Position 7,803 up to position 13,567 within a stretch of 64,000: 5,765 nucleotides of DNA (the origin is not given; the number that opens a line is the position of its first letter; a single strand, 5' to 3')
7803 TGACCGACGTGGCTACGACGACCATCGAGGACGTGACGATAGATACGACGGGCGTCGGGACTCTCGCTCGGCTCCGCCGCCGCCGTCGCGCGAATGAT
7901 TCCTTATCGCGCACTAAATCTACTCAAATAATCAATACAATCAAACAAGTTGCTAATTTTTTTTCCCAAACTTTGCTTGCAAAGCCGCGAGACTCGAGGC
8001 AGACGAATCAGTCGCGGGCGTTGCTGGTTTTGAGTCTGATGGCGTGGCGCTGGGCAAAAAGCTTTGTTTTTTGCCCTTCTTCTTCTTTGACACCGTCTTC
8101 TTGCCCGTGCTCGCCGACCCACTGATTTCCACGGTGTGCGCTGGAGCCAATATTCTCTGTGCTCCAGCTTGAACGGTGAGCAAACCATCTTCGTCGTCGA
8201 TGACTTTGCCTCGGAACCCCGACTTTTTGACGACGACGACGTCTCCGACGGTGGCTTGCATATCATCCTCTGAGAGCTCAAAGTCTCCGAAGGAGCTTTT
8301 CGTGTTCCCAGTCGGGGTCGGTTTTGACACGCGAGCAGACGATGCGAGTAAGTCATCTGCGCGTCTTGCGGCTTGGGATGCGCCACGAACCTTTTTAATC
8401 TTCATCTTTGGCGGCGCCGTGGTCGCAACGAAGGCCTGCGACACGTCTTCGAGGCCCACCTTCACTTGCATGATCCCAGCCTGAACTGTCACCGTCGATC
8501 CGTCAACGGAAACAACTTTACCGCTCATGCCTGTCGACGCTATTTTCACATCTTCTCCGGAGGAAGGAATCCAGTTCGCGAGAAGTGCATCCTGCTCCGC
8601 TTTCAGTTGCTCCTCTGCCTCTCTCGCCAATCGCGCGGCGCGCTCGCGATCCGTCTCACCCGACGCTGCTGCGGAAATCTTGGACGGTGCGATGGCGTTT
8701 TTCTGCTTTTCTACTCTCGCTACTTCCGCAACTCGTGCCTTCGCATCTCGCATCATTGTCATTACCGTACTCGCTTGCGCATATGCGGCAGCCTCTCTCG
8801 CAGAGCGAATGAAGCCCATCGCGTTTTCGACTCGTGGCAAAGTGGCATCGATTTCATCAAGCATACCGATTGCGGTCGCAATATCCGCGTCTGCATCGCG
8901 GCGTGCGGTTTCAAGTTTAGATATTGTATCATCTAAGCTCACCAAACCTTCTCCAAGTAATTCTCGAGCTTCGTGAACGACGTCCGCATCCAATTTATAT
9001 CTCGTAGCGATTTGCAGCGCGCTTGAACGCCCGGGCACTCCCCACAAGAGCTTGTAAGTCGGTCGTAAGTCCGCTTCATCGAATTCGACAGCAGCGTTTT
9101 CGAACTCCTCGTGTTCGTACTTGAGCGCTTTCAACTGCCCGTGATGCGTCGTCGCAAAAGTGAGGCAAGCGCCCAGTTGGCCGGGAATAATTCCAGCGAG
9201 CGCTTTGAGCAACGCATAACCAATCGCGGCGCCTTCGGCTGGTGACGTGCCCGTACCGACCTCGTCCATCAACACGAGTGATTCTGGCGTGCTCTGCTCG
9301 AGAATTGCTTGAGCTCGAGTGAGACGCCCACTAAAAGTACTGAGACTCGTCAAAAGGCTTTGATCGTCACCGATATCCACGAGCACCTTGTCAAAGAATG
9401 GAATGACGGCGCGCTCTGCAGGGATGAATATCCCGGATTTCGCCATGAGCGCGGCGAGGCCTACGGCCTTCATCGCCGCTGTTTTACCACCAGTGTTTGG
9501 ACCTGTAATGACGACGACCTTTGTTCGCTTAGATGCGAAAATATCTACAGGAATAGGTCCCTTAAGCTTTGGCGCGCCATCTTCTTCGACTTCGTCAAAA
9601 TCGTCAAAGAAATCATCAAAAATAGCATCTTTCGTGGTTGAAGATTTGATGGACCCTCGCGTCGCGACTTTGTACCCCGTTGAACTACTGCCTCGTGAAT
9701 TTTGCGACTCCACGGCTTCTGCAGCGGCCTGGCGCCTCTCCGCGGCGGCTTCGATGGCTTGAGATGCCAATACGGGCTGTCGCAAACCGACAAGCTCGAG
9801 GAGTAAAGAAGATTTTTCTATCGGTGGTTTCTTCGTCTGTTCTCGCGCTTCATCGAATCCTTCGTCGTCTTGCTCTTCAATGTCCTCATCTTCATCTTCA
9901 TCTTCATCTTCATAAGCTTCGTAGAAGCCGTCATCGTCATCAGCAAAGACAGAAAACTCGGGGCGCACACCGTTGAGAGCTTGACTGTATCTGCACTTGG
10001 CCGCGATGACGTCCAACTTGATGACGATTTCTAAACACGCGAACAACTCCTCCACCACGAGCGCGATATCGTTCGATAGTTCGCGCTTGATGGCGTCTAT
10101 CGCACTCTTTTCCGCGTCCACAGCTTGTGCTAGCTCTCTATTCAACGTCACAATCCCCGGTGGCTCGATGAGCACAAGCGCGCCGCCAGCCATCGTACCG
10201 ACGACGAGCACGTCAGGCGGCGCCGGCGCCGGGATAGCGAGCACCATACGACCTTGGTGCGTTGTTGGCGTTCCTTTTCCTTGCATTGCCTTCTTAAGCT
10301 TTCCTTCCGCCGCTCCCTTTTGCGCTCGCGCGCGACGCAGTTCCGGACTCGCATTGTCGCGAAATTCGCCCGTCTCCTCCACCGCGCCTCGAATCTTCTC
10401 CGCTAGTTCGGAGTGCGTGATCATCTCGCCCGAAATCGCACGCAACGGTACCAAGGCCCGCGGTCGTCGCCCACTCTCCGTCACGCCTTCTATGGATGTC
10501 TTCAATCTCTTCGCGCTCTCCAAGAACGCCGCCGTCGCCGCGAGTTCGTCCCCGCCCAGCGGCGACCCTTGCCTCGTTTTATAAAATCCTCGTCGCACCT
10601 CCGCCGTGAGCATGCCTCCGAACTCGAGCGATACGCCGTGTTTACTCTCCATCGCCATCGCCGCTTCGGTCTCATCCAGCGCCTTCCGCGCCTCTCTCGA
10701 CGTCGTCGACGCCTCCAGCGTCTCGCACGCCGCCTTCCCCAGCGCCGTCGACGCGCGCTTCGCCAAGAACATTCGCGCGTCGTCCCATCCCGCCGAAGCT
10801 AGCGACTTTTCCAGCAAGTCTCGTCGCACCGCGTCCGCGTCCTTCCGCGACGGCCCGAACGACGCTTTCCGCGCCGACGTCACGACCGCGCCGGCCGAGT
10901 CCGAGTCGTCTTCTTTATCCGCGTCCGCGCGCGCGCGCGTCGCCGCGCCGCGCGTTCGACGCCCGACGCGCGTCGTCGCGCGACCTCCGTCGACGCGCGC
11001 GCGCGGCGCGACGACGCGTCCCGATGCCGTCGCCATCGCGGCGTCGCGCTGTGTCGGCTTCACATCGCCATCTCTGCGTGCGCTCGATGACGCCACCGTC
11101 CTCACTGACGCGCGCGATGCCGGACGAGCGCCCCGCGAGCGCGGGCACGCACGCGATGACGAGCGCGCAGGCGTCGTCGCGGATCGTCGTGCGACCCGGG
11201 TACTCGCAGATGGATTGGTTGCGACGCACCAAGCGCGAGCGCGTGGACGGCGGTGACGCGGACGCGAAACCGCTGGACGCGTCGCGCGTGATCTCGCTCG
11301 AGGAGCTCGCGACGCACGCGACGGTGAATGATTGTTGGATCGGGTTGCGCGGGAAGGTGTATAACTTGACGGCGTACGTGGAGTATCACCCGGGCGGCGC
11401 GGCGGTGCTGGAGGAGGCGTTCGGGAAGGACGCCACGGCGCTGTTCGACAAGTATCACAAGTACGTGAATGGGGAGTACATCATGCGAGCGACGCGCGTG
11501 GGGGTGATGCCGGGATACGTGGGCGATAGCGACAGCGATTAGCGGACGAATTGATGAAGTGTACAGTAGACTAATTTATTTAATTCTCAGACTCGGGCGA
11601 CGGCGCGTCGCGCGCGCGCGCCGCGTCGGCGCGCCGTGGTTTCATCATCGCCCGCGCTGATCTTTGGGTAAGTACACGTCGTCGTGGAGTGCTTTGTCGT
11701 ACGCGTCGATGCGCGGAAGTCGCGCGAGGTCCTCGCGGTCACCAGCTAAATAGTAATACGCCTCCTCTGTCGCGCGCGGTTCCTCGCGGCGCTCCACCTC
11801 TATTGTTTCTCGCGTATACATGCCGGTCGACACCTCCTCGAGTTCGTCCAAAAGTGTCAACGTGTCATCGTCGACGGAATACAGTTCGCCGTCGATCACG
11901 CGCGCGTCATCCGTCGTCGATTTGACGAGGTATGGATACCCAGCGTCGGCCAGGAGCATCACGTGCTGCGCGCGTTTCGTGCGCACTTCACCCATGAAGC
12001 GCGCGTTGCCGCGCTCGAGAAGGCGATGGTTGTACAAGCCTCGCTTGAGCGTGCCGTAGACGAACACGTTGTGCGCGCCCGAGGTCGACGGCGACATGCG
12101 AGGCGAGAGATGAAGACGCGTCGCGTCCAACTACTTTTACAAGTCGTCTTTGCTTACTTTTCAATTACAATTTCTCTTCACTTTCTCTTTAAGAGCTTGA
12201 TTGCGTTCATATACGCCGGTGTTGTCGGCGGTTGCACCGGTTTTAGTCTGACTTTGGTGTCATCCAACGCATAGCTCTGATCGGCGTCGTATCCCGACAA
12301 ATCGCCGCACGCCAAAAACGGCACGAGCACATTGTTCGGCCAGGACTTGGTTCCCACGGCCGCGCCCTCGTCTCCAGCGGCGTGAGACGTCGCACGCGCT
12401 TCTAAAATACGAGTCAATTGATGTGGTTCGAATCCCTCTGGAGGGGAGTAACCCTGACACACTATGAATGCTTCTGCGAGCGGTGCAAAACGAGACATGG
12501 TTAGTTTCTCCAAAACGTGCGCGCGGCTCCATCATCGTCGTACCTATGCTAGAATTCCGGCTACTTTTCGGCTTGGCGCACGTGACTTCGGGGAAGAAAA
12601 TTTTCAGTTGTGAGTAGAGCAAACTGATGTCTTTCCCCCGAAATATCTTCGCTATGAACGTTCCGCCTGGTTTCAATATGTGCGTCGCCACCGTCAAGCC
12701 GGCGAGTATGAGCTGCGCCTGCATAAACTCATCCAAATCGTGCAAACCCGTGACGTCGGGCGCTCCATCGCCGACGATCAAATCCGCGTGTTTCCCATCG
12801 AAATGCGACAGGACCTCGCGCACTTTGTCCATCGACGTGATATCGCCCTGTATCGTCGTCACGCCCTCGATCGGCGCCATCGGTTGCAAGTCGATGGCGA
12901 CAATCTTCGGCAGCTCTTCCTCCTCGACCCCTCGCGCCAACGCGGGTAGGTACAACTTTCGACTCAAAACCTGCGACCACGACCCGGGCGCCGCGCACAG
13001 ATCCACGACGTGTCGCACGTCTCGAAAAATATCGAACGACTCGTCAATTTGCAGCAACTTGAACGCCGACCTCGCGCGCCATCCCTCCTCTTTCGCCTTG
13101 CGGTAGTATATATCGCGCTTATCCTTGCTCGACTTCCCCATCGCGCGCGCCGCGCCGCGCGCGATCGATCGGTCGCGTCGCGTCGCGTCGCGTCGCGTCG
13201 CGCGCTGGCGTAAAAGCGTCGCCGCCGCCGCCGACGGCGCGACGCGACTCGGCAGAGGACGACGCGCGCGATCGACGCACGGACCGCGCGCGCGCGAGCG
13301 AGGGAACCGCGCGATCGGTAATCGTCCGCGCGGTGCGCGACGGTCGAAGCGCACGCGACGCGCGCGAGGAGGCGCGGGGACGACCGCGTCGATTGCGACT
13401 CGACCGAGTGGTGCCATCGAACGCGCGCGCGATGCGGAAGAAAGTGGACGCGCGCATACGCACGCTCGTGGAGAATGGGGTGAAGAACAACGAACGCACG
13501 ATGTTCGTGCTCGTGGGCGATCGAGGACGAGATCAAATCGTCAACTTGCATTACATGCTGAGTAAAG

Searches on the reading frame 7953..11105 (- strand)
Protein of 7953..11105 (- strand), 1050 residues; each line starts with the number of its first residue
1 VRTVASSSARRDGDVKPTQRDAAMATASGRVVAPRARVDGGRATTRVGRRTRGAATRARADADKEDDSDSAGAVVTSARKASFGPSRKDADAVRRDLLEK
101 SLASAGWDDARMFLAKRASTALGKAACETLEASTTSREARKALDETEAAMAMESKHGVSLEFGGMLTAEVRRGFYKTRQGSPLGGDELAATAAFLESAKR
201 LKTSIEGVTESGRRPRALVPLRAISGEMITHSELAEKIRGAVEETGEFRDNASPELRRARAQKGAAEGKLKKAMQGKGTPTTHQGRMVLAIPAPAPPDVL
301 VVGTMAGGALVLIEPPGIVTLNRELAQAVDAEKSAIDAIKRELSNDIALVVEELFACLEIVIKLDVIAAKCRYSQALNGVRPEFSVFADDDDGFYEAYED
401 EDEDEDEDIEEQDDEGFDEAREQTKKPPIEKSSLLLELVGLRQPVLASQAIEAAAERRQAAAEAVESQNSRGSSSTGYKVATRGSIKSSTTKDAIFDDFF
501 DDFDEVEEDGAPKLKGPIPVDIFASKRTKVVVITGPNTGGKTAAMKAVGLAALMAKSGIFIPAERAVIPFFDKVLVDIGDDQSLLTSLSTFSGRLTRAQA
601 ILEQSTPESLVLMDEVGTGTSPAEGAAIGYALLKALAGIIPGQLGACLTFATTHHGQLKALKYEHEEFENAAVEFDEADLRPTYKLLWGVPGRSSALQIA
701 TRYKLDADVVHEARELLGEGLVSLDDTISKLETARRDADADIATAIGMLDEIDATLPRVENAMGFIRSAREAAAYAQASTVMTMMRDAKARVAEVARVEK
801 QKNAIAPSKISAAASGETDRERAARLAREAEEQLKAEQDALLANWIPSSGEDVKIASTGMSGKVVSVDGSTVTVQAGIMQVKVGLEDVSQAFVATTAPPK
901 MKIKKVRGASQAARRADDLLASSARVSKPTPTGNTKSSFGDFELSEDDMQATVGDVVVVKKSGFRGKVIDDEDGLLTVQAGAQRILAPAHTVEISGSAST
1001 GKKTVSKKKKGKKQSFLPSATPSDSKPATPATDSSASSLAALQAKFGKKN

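Call 11: search_protein_families(library=pfam, proteins=[window:7953-11105:-], max_evalue=0.001)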
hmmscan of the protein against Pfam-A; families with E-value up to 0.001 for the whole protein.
window:7953-11105:- (1050 aa): 2 families
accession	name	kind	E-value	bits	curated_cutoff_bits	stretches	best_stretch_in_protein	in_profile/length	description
PF00488.27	MutS_V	-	1.9e-36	126.2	30.2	1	531-717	1-184/188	MutS domain V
PF20297.4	MSSS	-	1.8e-11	44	26.8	1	850-888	2-42/42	MutS2 and Smr-associated SH3 domain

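Call 39: find_encoding_contigs(protein=window:7953-11063:-, flank=10000, max_places=10)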
Protein window:7953-11063:- (1036 aa): 24 contigs read that carry it; 5 places shown.
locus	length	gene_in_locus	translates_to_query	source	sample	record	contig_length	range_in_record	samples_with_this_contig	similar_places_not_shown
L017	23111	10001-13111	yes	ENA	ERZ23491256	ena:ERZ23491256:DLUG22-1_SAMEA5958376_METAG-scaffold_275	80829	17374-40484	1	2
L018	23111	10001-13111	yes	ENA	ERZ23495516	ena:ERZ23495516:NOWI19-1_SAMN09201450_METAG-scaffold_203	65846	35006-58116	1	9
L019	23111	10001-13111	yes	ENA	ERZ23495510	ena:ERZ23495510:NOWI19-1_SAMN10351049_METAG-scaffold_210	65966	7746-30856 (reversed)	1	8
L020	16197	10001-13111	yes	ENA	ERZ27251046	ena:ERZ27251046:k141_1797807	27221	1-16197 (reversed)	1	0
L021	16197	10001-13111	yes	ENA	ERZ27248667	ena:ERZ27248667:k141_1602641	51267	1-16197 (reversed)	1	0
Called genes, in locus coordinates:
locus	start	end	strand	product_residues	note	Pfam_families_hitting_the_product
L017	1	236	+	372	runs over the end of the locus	PF04055:Radical_SAM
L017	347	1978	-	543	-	PF03109:ABC1 (faint), PF07714:PK_Tyr_Ser-Thr, PF00069:Pkinase, PF00027:cNMP_binding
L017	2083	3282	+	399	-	PF13640:2OG-FeII_Oxy_3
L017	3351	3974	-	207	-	PF02338:OTU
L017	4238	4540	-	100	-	-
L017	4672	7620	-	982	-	PF08351:TmcA_N, PF05127:NAT10_TcmA_helicase, PF13718:GNAT_acetyltr_2, PF13725:tRNA_bind_2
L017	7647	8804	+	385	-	PF01728:FtsJ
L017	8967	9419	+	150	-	PF21986:AH_C (weak), PF06094:GGACT, PF13772:AIG2_2 (weak)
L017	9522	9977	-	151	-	PF00173:Cyt-b5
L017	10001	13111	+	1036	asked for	PF00488:MutS_V, PF20297:MSSS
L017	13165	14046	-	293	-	-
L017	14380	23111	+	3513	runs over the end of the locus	PF17960:TIG_plexin (faint), PF01833:TIG (weak), PF20144:TIG_SUH (faint), PF01833:TIG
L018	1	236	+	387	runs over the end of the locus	PF04055:Radical_SAM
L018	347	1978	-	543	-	PF03109:ABC1 (faint), PF07714:PK_Tyr_Ser-Thr, PF00069:Pkinase, PF00027:cNMP_binding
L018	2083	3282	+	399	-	PF13640:2OG-FeII_Oxy_3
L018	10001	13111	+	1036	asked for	PF00488:MutS_V, PF20297:MSSS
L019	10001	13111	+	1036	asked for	PF00488:MutS_V, PF20297:MSSS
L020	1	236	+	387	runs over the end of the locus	PF04055:Radical_SAM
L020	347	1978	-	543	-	PF03109:ABC1 (faint), PF07714:PK_Tyr_Ser-Thr, PF00069:Pkinase, PF00027:cNMP_binding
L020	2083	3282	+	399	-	PF13640:2OG-FeII_Oxy_3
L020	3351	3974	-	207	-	PF02338:OTU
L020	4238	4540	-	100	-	-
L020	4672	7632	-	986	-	PF08351:TmcA_N, PF05127:NAT10_TcmA_helicase, PF13718:GNAT_acetyltr_2, PF13725:tRNA_bind_2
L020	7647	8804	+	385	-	PF01728:FtsJ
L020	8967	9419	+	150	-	PF21986:AH_C (weak), PF06094:GGACT, PF13772:AIG2_2 (weak)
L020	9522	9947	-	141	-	PF00173:Cyt-b5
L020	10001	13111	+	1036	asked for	PF00488:MutS_V, PF20297:MSSS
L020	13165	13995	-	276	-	PF00076:RRM_1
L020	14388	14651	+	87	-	-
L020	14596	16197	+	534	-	?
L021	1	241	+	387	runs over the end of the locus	PF04055:Radical_SAM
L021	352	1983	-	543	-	PF03109:ABC1 (faint), PF07714:PK_Tyr_Ser-Thr, PF00069:Pkinase, PF00027:cNMP_binding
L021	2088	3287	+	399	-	PF13640:2OG-FeII_Oxy_3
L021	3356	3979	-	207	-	PF02338:OTU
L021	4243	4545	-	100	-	-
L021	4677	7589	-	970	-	PF08351:TmcA_N, PF05127:NAT10_TcmA_helicase, PF13718:GNAT_acetyltr_2, PF13725:tRNA_bind_2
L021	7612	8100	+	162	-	-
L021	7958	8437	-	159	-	-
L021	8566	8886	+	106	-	-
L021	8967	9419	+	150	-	PF21986:AH_C (weak), PF06094:GGACT, PF13772:AIG2_2 (weak)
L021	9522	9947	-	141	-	PF00173:Cyt-b5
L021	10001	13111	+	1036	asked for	PF00488:MutS_V, PF20297:MSSS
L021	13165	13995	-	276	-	PF00076:RRM_1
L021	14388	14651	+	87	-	-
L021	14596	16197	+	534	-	?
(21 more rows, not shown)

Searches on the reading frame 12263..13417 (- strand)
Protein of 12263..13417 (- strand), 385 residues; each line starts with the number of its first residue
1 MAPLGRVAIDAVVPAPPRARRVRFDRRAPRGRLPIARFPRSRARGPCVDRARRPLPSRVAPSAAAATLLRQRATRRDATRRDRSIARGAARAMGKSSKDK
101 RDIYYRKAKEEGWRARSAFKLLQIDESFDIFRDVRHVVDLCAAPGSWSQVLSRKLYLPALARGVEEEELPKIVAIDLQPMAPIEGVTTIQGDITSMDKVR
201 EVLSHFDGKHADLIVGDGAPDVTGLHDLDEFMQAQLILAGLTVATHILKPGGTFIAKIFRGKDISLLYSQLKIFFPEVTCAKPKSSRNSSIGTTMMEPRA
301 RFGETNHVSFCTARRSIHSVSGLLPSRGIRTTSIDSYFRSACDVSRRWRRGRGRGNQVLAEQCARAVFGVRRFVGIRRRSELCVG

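Call 26: find_encoding_contigs(protein=window:12263-13417:-, flank=10000, max_places=10)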
Protein window:12263-13417:- (385 aa): 24 contigs read that carry it; 10 places shown.
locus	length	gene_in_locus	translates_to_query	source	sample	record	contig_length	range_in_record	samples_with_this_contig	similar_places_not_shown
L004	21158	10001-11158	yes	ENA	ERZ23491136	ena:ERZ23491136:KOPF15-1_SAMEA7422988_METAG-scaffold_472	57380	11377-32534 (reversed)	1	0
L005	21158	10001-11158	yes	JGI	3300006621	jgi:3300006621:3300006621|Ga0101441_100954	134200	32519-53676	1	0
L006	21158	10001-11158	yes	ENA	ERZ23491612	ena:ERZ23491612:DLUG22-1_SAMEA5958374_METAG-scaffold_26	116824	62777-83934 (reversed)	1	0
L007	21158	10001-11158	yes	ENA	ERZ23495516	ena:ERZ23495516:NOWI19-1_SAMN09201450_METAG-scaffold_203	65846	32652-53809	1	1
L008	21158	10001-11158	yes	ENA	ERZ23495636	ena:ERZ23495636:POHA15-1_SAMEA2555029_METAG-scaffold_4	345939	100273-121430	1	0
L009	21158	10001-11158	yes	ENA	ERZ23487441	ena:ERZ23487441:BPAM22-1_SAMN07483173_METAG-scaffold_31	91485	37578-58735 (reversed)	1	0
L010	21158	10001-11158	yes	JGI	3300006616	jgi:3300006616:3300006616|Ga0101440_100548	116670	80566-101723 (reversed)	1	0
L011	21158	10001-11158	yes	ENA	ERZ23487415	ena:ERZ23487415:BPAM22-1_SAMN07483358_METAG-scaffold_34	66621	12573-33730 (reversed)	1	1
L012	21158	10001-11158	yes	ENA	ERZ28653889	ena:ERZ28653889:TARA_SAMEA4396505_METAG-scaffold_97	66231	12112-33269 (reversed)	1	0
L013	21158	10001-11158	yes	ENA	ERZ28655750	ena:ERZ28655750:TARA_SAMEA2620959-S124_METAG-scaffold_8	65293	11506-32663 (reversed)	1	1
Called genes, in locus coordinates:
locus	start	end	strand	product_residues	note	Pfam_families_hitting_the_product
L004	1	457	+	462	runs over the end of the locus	PF00225:Kinesin, PF16796:Microtub_bd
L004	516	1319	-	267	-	-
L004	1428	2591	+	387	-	PF04055:Radical_SAM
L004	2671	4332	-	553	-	PF03109:ABC1 (faint), PF07714:PK_Tyr_Ser-Thr, PF00069:Pkinase, PF00027:cNMP_binding (weak)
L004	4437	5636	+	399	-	PF13640:2OG-FeII_Oxy_3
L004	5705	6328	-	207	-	PF02338:OTU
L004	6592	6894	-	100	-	-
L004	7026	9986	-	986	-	PF08351:TmcA_N, PF05127:NAT10_TcmA_helicase, PF13718:GNAT_acetyltr_2, PF13725:tRNA_bind_2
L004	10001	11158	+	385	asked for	PF01728:FtsJ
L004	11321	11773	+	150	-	PF21986:AH_C (weak), PF06094:GGACT, PF13772:AIG2_2 (weak)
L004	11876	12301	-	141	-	PF00173:Cyt-b5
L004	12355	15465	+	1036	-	PF00488:MutS_V, PF20297:MSSS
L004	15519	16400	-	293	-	-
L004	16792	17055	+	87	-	-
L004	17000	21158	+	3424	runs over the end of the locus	PF17960:TIG_plexin (faint), PF01833:TIG (weak), PF20144:TIG_SUH (faint), PF01833:TIG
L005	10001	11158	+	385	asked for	PF01728:FtsJ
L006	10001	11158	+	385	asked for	PF01728:FtsJ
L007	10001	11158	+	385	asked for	PF01728:FtsJ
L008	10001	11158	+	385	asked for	PF01728:FtsJ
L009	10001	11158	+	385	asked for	PF01728:FtsJ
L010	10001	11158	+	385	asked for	PF01728:FtsJ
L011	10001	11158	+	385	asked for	PF01728:FtsJ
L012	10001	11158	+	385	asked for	PF01728:FtsJ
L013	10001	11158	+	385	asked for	PF01728:FtsJ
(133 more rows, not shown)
